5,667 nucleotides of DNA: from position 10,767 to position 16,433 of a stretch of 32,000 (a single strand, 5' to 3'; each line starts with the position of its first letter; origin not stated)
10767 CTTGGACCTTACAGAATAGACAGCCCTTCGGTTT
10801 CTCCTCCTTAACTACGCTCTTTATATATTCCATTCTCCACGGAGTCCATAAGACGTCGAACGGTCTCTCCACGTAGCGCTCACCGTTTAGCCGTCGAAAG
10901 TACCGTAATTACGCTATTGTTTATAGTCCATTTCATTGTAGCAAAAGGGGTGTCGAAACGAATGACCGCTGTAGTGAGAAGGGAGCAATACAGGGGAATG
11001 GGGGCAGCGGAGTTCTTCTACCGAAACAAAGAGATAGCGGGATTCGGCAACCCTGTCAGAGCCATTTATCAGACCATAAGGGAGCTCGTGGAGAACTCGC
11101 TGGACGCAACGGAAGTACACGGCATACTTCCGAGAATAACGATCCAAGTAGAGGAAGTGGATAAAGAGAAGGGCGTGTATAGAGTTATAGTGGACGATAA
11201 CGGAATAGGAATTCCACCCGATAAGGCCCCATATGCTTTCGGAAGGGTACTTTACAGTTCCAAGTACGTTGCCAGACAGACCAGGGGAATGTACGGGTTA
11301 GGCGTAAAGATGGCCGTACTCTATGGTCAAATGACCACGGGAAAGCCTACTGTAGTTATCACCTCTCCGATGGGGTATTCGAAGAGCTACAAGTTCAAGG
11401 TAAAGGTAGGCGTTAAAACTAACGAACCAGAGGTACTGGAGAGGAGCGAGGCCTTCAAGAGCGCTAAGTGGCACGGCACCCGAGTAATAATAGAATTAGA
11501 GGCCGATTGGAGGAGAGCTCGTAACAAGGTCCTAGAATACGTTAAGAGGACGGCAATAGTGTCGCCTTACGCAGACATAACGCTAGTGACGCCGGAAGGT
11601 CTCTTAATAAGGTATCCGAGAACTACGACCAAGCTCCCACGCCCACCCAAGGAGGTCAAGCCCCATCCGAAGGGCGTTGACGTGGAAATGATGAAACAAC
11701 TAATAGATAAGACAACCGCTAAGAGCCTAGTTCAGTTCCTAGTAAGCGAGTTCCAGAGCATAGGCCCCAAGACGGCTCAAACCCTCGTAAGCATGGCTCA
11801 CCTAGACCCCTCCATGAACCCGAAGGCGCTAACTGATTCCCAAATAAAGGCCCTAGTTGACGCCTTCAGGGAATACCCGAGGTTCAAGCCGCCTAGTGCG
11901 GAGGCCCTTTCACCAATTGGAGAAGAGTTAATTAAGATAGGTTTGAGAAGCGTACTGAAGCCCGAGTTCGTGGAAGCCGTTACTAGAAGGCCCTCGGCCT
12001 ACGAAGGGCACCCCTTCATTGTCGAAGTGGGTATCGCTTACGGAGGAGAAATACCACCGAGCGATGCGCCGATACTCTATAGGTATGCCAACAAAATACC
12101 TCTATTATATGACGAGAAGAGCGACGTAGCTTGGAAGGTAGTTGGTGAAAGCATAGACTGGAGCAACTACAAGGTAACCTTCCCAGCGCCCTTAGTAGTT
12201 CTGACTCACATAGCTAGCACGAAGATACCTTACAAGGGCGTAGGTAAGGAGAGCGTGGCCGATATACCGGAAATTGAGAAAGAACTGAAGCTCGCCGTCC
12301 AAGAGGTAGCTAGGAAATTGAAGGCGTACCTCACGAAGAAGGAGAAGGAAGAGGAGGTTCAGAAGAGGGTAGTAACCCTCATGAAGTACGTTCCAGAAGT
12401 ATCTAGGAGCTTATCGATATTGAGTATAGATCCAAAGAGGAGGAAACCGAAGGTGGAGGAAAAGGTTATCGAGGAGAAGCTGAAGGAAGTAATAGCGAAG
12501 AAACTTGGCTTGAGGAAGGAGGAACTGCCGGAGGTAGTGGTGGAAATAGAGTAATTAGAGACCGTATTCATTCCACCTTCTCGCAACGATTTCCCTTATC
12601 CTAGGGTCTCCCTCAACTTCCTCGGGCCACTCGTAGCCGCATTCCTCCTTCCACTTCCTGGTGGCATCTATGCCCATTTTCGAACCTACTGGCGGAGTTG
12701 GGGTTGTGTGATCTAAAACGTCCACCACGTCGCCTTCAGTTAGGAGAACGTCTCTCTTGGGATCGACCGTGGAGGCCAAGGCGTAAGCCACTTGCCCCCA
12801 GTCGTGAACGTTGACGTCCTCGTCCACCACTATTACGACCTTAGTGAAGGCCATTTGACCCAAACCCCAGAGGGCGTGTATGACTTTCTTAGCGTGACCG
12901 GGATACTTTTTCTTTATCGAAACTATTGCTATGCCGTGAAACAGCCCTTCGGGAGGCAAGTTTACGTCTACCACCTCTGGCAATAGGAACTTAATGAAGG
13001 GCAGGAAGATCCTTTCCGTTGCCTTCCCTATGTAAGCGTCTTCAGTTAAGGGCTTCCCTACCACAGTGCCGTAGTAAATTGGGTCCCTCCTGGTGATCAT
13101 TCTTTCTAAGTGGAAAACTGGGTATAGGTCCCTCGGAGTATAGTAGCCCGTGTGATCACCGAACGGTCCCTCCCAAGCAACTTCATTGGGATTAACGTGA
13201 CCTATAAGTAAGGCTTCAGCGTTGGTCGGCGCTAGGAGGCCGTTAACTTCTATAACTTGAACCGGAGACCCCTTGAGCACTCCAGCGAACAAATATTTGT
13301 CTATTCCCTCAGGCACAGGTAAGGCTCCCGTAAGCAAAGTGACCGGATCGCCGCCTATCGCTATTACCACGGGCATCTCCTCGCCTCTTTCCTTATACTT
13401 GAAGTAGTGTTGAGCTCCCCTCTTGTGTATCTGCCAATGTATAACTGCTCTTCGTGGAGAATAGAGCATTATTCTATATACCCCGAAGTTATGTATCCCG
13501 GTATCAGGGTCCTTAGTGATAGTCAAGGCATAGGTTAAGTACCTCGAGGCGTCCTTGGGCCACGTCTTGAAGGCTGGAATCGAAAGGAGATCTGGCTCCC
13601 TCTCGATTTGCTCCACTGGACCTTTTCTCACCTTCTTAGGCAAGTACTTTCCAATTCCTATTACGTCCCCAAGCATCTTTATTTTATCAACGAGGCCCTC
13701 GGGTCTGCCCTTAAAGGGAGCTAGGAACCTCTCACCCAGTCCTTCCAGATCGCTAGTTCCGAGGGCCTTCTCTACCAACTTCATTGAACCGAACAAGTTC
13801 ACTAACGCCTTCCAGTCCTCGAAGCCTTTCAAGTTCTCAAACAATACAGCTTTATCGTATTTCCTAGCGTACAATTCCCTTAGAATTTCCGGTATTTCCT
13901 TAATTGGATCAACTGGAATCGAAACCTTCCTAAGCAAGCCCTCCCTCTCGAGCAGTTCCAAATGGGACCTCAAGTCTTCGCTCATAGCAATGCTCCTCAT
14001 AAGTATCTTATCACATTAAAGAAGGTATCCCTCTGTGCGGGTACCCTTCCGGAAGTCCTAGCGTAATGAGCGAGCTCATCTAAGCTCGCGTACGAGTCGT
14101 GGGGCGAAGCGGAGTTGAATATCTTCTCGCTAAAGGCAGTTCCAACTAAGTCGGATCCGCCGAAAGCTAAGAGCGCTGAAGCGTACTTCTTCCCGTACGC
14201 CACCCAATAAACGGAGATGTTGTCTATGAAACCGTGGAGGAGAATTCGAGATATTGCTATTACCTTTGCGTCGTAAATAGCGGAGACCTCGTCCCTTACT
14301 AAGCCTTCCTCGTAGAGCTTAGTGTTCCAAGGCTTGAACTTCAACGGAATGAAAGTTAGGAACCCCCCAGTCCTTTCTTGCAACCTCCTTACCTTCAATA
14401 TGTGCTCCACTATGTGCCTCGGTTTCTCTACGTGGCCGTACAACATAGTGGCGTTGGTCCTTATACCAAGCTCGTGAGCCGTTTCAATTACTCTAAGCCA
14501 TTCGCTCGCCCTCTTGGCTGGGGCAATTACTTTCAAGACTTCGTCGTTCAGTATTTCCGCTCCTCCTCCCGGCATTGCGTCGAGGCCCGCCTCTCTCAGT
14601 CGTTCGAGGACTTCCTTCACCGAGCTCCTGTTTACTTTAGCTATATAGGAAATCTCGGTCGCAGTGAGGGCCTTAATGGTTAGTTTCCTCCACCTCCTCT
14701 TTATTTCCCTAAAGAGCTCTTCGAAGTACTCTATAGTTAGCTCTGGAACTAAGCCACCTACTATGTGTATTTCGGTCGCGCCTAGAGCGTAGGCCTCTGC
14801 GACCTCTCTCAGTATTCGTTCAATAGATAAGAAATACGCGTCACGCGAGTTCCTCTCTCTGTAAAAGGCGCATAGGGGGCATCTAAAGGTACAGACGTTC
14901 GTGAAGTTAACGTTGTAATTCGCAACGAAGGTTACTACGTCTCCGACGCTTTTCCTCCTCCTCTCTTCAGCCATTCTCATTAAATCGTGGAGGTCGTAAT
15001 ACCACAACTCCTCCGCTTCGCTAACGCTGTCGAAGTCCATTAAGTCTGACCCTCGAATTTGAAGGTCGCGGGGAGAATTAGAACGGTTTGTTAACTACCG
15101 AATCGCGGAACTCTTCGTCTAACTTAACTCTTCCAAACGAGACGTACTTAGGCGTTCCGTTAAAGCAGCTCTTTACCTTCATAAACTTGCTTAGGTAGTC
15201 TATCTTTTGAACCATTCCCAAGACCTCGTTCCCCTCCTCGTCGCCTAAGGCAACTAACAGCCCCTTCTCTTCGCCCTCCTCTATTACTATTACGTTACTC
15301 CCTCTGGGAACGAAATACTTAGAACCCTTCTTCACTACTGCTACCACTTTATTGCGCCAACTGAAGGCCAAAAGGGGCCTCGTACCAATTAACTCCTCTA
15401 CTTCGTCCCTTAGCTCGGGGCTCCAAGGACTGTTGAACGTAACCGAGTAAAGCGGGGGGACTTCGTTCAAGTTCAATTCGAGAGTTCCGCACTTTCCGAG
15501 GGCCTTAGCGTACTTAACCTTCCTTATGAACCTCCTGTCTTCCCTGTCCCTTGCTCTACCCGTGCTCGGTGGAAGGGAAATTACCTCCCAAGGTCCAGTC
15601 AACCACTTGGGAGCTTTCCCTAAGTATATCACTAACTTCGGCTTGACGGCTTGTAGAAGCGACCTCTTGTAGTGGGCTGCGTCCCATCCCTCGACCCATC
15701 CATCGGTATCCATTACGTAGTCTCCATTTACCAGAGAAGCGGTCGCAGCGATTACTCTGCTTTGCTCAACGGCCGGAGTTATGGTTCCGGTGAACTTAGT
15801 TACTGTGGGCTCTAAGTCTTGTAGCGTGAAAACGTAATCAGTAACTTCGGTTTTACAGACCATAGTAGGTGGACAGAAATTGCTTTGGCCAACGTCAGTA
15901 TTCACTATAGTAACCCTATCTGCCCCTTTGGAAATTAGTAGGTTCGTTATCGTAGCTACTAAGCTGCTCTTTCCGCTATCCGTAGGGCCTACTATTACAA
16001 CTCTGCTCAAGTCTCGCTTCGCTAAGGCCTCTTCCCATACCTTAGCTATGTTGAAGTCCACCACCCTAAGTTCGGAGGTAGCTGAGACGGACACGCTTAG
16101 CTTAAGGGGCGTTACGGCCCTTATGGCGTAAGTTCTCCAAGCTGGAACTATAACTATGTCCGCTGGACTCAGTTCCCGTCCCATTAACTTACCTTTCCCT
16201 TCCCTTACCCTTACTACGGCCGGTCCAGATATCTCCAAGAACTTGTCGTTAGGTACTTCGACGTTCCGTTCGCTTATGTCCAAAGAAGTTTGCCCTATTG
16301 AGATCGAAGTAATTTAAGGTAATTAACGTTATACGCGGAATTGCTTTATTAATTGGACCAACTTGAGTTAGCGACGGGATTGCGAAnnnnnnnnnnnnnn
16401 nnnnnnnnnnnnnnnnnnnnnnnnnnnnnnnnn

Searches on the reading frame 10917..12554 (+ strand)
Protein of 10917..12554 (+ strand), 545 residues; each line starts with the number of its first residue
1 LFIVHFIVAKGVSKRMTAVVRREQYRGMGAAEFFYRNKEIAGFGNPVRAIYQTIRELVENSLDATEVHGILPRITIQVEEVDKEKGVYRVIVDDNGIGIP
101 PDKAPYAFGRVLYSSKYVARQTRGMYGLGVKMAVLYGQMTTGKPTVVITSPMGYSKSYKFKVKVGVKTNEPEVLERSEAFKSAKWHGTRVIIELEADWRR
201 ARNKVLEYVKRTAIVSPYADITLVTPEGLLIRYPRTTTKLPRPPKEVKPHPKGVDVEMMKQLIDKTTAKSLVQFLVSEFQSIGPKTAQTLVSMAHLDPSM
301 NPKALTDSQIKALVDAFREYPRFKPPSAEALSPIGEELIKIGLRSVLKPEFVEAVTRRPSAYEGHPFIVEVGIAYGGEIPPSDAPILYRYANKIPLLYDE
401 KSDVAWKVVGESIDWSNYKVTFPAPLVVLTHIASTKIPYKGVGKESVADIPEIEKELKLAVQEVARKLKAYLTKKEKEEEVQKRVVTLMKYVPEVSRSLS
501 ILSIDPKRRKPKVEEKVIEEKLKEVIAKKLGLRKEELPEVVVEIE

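Call 5: search_protein_families(library=pfam, proteins=[window:10917-12554:+], max_evalue=0.001)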
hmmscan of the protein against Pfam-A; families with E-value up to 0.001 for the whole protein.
window:10917-12554:+ (545 aa): 4 families
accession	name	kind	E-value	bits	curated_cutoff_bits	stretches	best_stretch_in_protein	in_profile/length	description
PF09239.17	Topo-VIb_trans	-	4.9e-67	225.1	24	1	326-484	1-159/159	Topoisomerase VI B subunit, transducer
PF02518.31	HATPase_c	-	2.1e-10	41.5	26.4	1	48-146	4-93/111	Histidine kinase-, DNA gyrase B-, and HSP90-like ATPase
PF13589.12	HATPase_c_3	-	2.1e-09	38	25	1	53-173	6-116/137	Histidine kinase-, DNA gyrase B-, and HSP90-like ATPase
PF05833.16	NFACT_N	-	1.3e-08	34.5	31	1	242-320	161-239/456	NFACT N-terminal and middle domains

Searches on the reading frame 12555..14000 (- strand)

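Call 5: search_protein_families(library=pfam, proteins=[window:12555-14000:-], max_evalue=0.001)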
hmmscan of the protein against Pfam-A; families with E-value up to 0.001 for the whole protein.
window:12555-14000:- (481 aa): 3 families
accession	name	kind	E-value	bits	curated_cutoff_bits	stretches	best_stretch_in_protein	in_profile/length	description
PF01977.22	UbiD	-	1.4e-71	240.4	23.3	1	123-317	2-206/206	3-octaprenyl-4-hydroxybenzoate carboxy-lyase Rift-related domain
PF20696.2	UbiD_C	-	1.9e-46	157.6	24.2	1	323-446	2-127/127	3-octaprenyl-4-hydroxybenzoate carboxy-lyase C-terminal domain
PF20695.2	UbiD_N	-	5.8e-19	68.4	24.3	1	14-91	1-77/78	3-octaprenyl-4-hydroxybenzoate carboxy-lyase N-terminal domain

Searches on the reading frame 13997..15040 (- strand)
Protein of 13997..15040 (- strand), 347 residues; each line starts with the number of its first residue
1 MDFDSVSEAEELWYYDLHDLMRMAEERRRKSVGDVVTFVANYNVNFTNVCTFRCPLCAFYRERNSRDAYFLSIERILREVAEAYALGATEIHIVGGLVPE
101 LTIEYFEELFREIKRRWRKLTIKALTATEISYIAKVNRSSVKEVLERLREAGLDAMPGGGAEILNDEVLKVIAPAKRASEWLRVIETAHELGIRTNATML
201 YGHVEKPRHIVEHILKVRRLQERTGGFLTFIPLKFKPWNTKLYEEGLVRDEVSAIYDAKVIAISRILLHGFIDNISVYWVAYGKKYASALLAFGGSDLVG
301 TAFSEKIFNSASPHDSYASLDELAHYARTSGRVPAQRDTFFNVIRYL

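Call 5: search_protein_families(library=pfam, proteins=[window:13997-15040:-], max_evalue=0.001)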
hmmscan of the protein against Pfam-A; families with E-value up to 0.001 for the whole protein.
window:13997-15040:- (347 aa): 4 families
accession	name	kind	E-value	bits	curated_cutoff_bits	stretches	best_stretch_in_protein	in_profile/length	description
PF04055.27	Radical_SAM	-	6.5e-26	91.9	29.5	1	44-214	1-163/166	Radical SAM superfamily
PF19288.4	CofH_C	-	2.4e-11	44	27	1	226-340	3-115/125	CofH/MqnC C-terminal region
PF01978.25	TrmB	-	0.00043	20.5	25.6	0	123-153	21-51/68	Sugar-specific transcriptional regulator TrmB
PF01261.30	AP_endonuc_2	-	0.00091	19.4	31.1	0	33-120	31-111/249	Xylose isomerase-like TIM barrel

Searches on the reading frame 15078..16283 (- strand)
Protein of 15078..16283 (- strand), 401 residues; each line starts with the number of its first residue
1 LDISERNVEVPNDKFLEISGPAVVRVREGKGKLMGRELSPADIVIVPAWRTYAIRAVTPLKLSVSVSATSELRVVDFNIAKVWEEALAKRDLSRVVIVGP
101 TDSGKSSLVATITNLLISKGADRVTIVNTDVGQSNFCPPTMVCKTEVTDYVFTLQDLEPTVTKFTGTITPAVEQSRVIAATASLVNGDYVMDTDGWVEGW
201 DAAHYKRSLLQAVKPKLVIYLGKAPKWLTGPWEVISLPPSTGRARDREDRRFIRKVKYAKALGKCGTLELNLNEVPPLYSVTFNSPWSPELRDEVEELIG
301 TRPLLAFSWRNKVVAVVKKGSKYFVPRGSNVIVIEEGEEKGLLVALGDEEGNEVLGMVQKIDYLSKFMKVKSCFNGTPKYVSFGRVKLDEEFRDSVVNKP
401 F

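Call 5: search_protein_families(library=pfam, proteins=[window:15078-16283:-], max_evalue=0.001)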
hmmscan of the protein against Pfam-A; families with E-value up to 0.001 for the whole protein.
window:15078-16283:- (401 aa): 1 family
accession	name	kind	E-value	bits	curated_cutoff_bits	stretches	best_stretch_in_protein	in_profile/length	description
PF16575.11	CLP1_P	-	9.5e-24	84.7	26.6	1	99-259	1-183/188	mRNA cleavage and polyadenylation factor CLP1 P-loop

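Call 43: search_protein_families(library=padloc, proteins=[window:15078-16283:-], max_evalue=0.01)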
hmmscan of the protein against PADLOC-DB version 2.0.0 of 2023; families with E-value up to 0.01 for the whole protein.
window:15078-16283:- (401 aa): 4 families
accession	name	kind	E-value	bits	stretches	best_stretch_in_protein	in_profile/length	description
PDLC01045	Csx3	-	0.0002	18.7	1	50-123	68-137/286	Csx3-AAA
PDLC04140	mad8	-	0.00053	17.6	1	93-131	28-67/314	mads_8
PDLC03839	LeoA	-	0.00053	17.2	1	79-114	45-79/559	-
PDLC01515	Csx3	-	0.00098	16.8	1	91-127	5-41/183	"CAS-I,CAS-III; associated"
